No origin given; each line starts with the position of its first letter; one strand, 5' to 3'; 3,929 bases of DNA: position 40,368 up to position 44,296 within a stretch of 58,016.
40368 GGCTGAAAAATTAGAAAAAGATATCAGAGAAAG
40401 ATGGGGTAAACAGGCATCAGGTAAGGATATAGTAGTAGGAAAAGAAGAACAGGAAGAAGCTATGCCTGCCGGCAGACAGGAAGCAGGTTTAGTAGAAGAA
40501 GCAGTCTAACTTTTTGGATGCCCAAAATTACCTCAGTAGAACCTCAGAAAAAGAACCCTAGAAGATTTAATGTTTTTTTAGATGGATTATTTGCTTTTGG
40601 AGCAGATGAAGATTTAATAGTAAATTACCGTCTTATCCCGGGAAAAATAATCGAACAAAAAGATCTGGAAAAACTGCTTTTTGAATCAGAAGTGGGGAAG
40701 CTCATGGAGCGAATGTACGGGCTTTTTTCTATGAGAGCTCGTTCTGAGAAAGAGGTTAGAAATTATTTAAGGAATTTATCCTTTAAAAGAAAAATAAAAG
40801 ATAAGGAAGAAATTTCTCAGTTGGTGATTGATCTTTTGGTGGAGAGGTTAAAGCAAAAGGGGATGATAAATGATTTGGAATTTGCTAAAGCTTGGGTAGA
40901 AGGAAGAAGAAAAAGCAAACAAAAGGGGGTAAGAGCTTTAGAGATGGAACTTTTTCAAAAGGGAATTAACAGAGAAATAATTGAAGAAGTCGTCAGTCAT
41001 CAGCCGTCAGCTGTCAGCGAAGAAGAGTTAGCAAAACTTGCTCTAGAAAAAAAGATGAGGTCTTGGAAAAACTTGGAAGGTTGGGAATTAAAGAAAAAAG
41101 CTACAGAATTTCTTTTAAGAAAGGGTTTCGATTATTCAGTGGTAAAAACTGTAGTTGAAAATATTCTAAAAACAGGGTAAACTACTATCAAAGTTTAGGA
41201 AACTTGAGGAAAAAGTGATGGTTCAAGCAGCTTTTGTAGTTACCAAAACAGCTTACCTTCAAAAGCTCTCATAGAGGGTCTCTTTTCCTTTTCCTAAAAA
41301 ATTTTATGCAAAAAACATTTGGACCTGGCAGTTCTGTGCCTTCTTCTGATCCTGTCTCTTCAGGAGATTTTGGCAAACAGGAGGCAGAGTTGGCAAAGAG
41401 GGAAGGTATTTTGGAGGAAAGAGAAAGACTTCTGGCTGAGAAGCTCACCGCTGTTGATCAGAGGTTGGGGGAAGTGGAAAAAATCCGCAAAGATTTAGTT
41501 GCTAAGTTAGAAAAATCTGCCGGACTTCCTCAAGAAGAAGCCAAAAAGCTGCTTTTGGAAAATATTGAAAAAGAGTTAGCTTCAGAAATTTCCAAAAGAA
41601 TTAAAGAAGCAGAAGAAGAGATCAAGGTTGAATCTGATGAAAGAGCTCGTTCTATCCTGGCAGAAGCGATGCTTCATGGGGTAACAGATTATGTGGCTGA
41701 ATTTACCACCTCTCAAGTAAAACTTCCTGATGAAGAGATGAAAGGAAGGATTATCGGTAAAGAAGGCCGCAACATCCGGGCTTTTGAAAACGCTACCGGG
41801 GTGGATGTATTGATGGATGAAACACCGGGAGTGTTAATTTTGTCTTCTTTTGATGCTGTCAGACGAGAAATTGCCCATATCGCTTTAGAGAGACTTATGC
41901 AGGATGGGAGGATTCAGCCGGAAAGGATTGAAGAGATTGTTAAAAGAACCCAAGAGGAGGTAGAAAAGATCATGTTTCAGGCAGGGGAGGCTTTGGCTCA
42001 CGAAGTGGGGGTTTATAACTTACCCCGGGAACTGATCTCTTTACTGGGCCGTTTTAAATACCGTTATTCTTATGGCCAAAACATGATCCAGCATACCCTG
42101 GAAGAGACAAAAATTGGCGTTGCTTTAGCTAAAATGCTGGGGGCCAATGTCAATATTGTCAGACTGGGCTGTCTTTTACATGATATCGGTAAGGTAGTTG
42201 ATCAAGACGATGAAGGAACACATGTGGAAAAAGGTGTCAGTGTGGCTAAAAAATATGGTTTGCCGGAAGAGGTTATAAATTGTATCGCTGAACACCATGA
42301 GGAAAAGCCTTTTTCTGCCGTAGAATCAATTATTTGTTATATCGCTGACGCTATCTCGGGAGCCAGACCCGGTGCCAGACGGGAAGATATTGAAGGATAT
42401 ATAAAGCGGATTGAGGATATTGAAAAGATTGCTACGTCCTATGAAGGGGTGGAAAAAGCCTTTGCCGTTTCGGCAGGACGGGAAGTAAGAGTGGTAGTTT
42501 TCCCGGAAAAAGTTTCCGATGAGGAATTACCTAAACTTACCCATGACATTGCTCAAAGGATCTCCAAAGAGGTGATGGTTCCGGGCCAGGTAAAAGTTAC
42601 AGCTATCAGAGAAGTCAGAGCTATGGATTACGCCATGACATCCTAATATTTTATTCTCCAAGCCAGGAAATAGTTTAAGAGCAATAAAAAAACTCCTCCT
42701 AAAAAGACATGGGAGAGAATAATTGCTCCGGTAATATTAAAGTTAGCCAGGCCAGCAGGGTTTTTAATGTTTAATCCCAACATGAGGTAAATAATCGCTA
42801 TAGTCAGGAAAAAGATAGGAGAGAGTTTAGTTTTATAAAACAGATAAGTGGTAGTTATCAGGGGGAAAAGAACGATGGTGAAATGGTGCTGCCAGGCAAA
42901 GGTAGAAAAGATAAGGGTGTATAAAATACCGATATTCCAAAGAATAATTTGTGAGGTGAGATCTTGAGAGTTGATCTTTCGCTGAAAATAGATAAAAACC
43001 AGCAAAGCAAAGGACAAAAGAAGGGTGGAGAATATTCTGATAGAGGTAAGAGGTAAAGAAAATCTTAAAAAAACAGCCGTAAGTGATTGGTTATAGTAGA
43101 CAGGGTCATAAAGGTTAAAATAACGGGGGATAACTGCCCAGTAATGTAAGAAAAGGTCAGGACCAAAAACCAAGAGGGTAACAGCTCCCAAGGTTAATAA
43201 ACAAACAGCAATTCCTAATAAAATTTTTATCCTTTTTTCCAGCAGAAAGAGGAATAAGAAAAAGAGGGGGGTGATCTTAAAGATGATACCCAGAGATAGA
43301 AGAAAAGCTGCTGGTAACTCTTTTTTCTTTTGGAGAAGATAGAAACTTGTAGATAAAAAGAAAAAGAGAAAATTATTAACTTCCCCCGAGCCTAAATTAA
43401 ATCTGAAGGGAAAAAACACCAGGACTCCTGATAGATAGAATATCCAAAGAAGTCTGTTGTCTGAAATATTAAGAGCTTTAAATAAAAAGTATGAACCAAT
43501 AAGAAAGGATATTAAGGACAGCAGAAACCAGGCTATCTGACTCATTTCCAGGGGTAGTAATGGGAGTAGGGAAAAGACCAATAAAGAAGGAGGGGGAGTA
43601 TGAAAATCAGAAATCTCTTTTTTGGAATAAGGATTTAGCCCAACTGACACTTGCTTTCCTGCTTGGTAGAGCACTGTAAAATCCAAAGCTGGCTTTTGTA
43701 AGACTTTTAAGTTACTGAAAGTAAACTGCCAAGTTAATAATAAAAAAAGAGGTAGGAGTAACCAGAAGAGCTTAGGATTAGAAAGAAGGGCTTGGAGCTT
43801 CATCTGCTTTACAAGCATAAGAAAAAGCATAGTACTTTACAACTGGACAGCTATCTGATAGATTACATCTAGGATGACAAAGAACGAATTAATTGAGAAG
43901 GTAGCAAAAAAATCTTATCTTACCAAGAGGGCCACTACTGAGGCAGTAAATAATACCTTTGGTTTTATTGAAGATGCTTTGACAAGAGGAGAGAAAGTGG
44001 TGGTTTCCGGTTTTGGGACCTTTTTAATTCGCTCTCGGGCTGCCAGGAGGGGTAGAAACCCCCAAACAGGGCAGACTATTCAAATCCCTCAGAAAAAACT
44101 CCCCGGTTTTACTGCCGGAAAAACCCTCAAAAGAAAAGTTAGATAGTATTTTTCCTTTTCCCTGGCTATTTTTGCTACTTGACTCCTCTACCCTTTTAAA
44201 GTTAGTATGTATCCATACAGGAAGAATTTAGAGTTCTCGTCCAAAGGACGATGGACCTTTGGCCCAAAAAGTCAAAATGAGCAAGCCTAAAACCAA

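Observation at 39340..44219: Identical 14-nt inverted-repeat motif in front of recA and in front of a TrpR/YerC-family regulator gene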

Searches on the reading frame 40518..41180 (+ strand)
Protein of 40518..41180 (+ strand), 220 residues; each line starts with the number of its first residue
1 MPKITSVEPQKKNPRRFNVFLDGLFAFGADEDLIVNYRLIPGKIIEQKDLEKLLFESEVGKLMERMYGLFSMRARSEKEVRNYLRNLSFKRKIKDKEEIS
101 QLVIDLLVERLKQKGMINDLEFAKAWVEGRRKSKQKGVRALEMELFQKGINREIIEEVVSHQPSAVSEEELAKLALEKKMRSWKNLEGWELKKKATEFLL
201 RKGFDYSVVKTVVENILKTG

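Call 8: search_protein_families(library=pfam, proteins=[window:40518-41180:+])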
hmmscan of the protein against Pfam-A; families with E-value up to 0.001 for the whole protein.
window:40518-41180:+ (220 aa): 3 families
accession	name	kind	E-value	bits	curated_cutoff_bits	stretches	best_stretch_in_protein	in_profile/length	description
PF21981.2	RecX_HTH3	-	4.3e-13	49.6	26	1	168-213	2-48/48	RecX, third three-helix domain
PF02631.22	RecX_HTH2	-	6.3e-13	49.2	26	1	118-158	1-41/42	RecX, second three-helix domain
PF21982.2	RecX_HTH1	-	1.6e-07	31.7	26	0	71-85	10-24/40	RecX, first three-helix domain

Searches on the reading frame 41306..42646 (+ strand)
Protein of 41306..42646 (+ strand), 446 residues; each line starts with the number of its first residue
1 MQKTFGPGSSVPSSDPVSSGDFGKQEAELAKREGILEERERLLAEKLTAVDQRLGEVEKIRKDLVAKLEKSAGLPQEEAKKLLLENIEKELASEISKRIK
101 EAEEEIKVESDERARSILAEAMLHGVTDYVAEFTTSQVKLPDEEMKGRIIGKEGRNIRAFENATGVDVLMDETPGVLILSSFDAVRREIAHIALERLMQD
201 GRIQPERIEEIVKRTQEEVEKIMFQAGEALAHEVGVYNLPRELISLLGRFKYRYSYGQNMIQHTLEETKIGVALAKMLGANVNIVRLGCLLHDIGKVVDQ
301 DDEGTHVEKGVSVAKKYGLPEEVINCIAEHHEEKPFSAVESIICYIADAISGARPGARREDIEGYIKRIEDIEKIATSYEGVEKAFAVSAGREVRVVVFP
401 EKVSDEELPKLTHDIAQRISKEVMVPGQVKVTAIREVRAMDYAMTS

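Call 8: search_protein_families(library=pfam, proteins=[window:41306-42646:+])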
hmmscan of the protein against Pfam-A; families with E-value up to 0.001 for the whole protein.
window:41306-42646:+ (446 aa): 3 families
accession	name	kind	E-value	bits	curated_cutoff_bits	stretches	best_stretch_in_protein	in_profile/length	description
PF01966.28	HD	-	9.7e-17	61.8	22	1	261-351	2-114/116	HD domain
PF12072.13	RNase_Y_N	-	1.9e-16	60.5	32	1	24-122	96-194/201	RNase Y N-terminal region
PF00013.35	KH_1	-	6.9e-06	26.2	21.5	1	137-172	3-38/66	KH domain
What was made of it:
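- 39415..42646 (+): recA (39415-40509; alternative start 39406), recX (40518-41180) and RNase Y (41306-42646), the presumed regulated unit. Pfam (call 8).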

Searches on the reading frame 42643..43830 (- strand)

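Call 8: search_protein_families(library=pfam, proteins=[window:42643-43830:-])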
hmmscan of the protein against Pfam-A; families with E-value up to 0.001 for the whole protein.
window:42643-43830:- (395 aa): 1 family
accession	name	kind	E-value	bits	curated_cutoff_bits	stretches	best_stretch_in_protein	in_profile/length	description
PF09594.16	GT87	-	3.2e-23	83.1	25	1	76-291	1-219/237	Glycosyltransferase family 87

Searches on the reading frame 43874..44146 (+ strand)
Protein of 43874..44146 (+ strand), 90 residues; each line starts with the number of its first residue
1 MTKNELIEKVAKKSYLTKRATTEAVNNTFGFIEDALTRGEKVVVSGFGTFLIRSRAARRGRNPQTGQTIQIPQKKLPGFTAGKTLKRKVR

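Call 8: search_protein_families(library=pfam, proteins=[window:43874-44146:+])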
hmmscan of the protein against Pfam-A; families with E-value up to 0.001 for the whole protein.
window:43874-44146:+ (90 aa): 2 families
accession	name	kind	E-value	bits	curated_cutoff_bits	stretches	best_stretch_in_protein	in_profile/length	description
PF00216.26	Bac_DNA_binding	-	1.5e-30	105.7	22.4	1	1-89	1-89/90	Bacterial DNA-binding protein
PF18291.6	HU-HIG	-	0.00038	20.9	26.2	1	2-89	33-118/125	HU domain fused to wHTH, Ig, or Glycine-rich motif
